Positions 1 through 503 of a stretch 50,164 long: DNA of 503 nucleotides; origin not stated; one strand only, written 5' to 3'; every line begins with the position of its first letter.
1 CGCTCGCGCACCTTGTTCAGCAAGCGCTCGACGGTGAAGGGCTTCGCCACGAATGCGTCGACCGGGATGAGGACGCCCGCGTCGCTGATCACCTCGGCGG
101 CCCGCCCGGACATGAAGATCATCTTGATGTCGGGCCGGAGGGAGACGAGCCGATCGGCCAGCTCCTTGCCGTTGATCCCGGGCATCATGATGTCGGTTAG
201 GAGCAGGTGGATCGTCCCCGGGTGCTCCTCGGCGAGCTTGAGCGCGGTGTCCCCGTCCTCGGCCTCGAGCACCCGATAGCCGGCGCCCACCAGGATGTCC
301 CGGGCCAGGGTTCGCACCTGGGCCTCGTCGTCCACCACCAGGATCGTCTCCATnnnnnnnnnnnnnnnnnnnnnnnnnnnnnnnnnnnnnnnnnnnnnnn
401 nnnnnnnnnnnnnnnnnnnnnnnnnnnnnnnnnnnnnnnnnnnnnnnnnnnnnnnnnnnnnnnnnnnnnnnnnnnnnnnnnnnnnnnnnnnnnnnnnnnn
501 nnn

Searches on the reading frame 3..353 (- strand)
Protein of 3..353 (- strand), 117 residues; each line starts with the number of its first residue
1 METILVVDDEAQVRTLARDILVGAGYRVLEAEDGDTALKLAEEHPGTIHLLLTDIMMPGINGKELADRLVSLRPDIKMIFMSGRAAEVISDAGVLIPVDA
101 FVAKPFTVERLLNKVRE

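Call 20: search_protein_families(library=pfam, proteins=[window:3-353:-], max_evalue=0.001)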
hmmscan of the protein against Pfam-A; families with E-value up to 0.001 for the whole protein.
window:3-353:- (117 aa): 1 family
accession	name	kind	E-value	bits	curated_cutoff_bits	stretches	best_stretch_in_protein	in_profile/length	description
PF00072.30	Response_reg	-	8.8e-22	77.8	30.2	1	4-116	1-111/111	Response regulator receiver domain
